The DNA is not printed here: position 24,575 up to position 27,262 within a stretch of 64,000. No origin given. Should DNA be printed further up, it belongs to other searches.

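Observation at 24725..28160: Orphan glycyl radical enzyme plus alcohol dehydrogenase without a local activase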

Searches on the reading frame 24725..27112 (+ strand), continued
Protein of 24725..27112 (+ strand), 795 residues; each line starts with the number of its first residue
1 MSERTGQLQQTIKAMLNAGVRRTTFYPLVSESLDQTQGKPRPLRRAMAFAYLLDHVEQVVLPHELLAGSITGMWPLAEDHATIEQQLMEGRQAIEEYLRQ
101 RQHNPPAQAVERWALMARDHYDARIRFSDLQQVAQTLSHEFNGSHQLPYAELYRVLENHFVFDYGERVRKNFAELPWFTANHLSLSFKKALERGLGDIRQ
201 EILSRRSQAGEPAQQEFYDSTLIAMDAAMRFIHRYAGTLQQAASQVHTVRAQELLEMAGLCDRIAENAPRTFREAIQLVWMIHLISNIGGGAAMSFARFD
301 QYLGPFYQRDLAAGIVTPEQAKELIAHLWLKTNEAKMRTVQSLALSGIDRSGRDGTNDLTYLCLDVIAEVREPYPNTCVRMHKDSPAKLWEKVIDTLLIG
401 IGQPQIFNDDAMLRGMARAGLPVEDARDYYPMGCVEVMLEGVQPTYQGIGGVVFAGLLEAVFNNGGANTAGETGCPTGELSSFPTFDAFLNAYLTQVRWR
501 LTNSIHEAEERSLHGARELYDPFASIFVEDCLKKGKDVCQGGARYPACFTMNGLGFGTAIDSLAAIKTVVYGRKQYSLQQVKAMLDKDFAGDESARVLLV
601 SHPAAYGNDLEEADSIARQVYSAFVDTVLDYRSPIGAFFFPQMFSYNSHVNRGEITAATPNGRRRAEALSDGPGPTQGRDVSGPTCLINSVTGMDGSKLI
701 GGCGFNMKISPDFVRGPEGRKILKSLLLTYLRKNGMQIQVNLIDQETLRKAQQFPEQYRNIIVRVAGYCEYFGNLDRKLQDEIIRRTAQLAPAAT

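Call 57: search_protein_families(library=pfam, proteins=[L063:51-695:+, L053:8527-9021:+, L044:2883-4166:+, L050:14607-14888:+, L050:14907-15230:+, L017:9130-10236:+, L077:8671-9999:+, L077:10014-11099:+, L022:5456-6487:+, L022:6471-7814:+], max_evalue=0.0001)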
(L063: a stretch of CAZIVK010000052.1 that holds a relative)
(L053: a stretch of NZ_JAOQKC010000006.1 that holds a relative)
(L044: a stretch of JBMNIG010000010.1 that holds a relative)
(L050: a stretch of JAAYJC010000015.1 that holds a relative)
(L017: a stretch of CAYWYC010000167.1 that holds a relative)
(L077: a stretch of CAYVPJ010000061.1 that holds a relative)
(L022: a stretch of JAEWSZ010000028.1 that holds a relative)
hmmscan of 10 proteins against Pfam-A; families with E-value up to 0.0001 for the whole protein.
L063:51-695:+ (214 aa): 1 family
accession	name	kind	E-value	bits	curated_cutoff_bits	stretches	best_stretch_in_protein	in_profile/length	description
PF02952.23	Fucose_iso_C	-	2.5e-06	27.6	29.3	1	122-203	48-139/143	L-fucose isomerase, C-terminal domain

L053:8527-9021:+ (164 aa): 1 family
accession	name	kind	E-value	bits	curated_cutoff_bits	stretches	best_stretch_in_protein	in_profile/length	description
PF04115.18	Ureidogly_lyase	-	5e-05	23.4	23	0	1-133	1-136/162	Ureidoglycolate lyase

L044:2883-4166:+ (427 aa): 2 families
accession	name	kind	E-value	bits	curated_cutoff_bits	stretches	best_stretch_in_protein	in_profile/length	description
PF01548.23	DEDD_Tnp_IS110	-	1.3e-30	106.6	29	1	19-179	1-155/155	Transposase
PF02371.22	Transposase_20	-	9.3e-24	84.1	21.3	1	288-371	3-86/87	Transposase IS116/IS110/IS902 family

L050:14607-14888:+ (93 aa): 0 families

L050:14907-15230:+ (107 aa): 1 family
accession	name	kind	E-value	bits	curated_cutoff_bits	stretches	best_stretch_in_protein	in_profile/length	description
PF21621.3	MPI_cupin_dom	-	3.7e-06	27.3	27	1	14-84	9-79/79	Mannose-6-phosphate isomerase, cupin domain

L017:9130-10236:+ (368 aa): 2 families
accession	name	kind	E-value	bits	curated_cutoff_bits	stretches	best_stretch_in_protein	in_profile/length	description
PF10282.15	Lactonase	-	2.8e-100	336.3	21.7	1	12-366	3-344/344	Lactonase, 7-bladed beta-propeller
PF08450.18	SGL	-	1.8e-05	24.9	26.3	0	219-269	139-191/246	SMP-30/Gluconolactonase/LRE-like region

L077:8671-9999:+ (442 aa): 2 families
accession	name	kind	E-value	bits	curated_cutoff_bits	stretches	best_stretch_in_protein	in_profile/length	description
PF02055.22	Glyco_hydro_30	-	1.7e-52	179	23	1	49-377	2-348/348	Glycosyl hydrolase family 30 TIM-barrel domain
PF17189.10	Glyco_hydro_30C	-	1.3e-11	44.9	22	1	380-438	1-64/65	Glycosyl hydrolase family 30 beta sandwich domain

L077:10014-11099:+ (361 aa): 1 family
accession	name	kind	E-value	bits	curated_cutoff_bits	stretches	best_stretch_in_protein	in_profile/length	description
PF00150.24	Cellulase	-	6.7e-13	49.2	23.5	1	55-337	22-268/272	Cellulase (glycosyl hydrolase family 5)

L022:5456-6487:+ (343 aa): 1 family
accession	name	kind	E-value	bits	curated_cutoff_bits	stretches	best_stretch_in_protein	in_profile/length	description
PF04166.17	PdxA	-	2.6e-105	352.4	27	1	34-335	1-285/286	Pyridoxal phosphate biosynthetic protein PdxA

L022:6471-7814:+ (447 aa): 2 families
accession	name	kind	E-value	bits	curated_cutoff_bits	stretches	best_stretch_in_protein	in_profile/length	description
PF07005.16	SBD_N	-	4.4e-57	193.9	25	1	17-233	1-228/230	Sugar-binding N-terminal domain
PF17042.10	NBD_C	-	4.8e-18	66.7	28.3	1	261-430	1-168/168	Nucleotide-binding C-terminal domain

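Call 58: search_protein_families(library=pfam, proteins=[L063:1648-3144:+, L017:4109-5629:+, L063:6631-7464:+, L063:7480-8562:+, L050:12434-13501:+, L029:13477-13935:+, L029:13964-14461:+, L029:14489-16123:+, L029:16207-17190:+, L029:17278-18348:+], max_evalue=0.0001)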
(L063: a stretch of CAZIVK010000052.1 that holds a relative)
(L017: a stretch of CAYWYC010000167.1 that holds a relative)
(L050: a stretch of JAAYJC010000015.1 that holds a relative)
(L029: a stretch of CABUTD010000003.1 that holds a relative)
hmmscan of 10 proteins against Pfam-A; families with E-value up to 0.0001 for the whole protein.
L063:1648-3144:+ (498 aa): 2 families
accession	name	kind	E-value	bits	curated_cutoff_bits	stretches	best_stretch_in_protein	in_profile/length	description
PF00370.27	FGGY_N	-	3.3e-56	191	28.8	1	4-249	1-245/245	FGGY family of carbohydrate kinases, N-terminal domain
PF02782.22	FGGY_C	-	8.3e-29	101.2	27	1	259-443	2-196/198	FGGY family of carbohydrate kinases, C-terminal domain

L017:4109-5629:+ (506 aa): 1 family
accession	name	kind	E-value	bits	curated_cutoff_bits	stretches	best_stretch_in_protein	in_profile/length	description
PF02952.23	Fucose_iso_C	-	7.3e-07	29.4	29.3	1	382-474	38-140/143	L-fucose isomerase, C-terminal domain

L063:6631-7464:+ (277 aa): 1 family
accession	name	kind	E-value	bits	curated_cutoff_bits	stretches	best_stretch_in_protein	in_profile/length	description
PF01261.30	AP_endonuc_2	-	3.6e-09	37.1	31.1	1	28-250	4-228/249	Xylose isomerase-like TIM barrel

L063:7480-8562:+ (361 aa): 2 families
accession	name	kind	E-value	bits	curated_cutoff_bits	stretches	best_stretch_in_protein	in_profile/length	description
PF01408.29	GFO_IDH_MocA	-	4.9e-21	76.1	24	1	6-120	1-116/120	Oxidoreductase family, NAD-binding Rossmann fold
PF22725.1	GFO_IDH_MocA_C3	-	1.8e-13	51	27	1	132-271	1-123/124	GFO/IDH/MocA C-terminal domain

L050:12434-13501:+ (355 aa): 1 family
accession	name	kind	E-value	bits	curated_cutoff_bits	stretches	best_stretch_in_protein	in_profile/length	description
PF01263.26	Aldose_epim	-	8.2e-65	219.6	27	1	23-349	2-298/299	Aldose 1-epimerase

L029:13477-13935:+ (152 aa): 1 family
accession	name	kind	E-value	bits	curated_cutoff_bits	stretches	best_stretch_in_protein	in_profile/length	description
PF03610.21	EIIA-man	-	7.6e-25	87.7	21.4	1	15-122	1-110/116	PTS system fructose IIA component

L029:13964-14461:+ (165 aa): 1 family
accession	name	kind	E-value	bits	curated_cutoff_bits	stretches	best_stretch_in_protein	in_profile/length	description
PF03830.20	PTSIIB_sorb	-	9.1e-47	159.5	27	1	6-151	3-148/148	PTS system sorbose subfamily IIB component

L029:14489-16123:+ (544 aa): 2 families
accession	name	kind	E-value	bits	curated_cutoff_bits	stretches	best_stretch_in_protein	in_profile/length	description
PF03613.19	EIID-AGA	-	3.3e-80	269.6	25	1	274-542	2-264/265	PTS system mannose/fructose/sorbose family IID component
PF03609.19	EII-Sor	-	3.9e-60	203.6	26.3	1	6-238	2-232/233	PTS system sorbose-specific iic component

L029:16207-17190:+ (327 aa): 11 families
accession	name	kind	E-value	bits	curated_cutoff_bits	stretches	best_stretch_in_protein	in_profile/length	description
PF04198.19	Sugar-bind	-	1e-61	208.8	27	1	61-321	5-255/257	Putative sugar-binding domain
PF04545.22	Sigma70_r4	-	3.2e-07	30.2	24.1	1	12-45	11-44/50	Sigma-70, region 4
PF08281.18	Sigma70_r4_2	-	6e-07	29.4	25.7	1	12-47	17-52/54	Sigma-70, region 4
PF08279.18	HTH_11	-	9.5e-07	29.1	25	1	10-51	5-44/55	HTH domain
PF13545.12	HTH_Crp_2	-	8e-06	26.2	27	1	21-52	22-53/70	Crp-like helix-turn-helix domain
PF13384.12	HTH_23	-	8.3e-06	25.9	24.6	1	17-50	13-46/50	Homeodomain-like domain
PF13936.12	HTH_38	-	8.6e-06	25.8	27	1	18-43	17-42/44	Helix-turn-helix domain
PF00392.27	GntR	-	1.3e-05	25.2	27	1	22-54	24-57/64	Bacterial regulatory proteins, gntR family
PF13412.12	HTH_24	-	1.9e-05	24.6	21.9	1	20-52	16-48/48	Winged helix-turn-helix DNA-binding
PF12802.13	MarR_2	-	3.5e-05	24.3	27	1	21-52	19-51/61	MarR family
PF13518.12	HTH_28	-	8.9e-05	22.9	25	0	12-49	4-40/52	Helix-turn-helix domain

L029:17278-18348:+ (356 aa): 5 families
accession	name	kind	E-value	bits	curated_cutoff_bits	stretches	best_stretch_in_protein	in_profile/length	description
PF07859.19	Abhydrolase_3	-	2.2e-49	168.5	25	1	115-333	1-209/210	alpha/beta hydrolase fold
PF20434.5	BD-FAE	-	4.3e-20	72.6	26.8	1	102-211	3-115/215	BD-FAE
PF00135.34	COesterase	-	6.5e-10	39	27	1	108-210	98-208/515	Carboxylesterase family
PF00326.27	Peptidase_S9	-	8.5e-09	35.6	22.6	1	163-333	45-190/213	Prolyl oligopeptidase family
PF01738.24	DLH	-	7.7e-05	22.8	21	0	297-355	151-211/217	Dienelactone hydrolase family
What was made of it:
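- Aldose 1-epimerase in some loci (call 58). The Anaerostipes subclade has a mannose-type PTS instead (call 58). The conserved clusters contain no aldolase or other obvious downstream enzyme (calls 57, 58).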

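Call 59: find_encoding_contigs(protein=P0001, flank=10000, max_places=3)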
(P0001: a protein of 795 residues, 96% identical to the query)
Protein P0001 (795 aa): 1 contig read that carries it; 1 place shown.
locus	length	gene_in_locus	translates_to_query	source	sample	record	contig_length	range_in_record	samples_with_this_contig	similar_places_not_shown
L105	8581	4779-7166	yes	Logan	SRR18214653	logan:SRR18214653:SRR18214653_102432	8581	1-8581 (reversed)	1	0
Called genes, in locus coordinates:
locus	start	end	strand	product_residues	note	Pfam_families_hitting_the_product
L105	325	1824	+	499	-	PF01547:SBP_bac_1 (weak), PF12010:DUF3502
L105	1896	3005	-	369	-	PF20511:PMI_typeI_cat, PF21621:MPI_cupin_dom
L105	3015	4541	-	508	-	PF00331:Glyco_hydro_10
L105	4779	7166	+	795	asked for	PF02901:PFL-like, PF01228:Gly_radical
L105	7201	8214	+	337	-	PF08240:ADH_N, PF16912:Glu_dehyd_C (weak), PF00107:ADH_zinc_N, PF13602:ADH_zinc_N_2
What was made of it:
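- The same activase-less arrangement is stable in a 96%-identical strain (call 59).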

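Call 80: find_encoding_contigs(protein=P0006, flank=10000, max_places=2)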
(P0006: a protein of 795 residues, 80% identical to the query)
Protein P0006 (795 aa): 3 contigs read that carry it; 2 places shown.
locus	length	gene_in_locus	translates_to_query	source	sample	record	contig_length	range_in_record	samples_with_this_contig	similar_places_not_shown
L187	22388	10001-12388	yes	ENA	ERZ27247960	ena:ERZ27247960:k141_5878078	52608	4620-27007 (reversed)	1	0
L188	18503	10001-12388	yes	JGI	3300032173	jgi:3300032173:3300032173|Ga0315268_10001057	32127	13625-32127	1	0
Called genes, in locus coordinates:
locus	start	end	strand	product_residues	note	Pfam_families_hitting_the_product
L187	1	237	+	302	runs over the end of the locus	PF02588:YitT_membrane, PF10035:DUF2179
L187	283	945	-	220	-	-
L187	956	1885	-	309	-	PF03193:RsgA_GTPase (faint), PF00350:Dynamin_N (faint), PF01926:MMR_HSR1, PF02421:FeoB_N, PF00009:GTP_EFTU (weak), PF07650:KH_2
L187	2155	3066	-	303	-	-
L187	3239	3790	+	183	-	PF00156:Pribosyltran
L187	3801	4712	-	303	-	-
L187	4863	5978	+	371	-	PF04055:Radical_SAM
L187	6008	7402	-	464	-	PF12708:Pect-lyase_RHGA_epim (weak), PF00295:Glyco_hydro_28, PF13229:Beta_helix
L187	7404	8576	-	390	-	PF01208:URO-D (faint)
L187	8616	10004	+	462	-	PF02056:Glyco_hydro_4, PF11975:Glyco_hydro_4C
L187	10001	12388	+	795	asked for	PF02901:PFL-like, PF01228:Gly_radical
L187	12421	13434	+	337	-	PF08240:ADH_N, PF16912:Glu_dehyd_C (weak), PF00107:ADH_zinc_N, PF13602:ADH_zinc_N_2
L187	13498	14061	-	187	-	PF13456:RVT_3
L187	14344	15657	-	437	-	PF07690:MFS_1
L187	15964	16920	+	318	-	PF00248:Aldo_ket_red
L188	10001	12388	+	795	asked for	PF02901:PFL-like, PF01228:Gly_radical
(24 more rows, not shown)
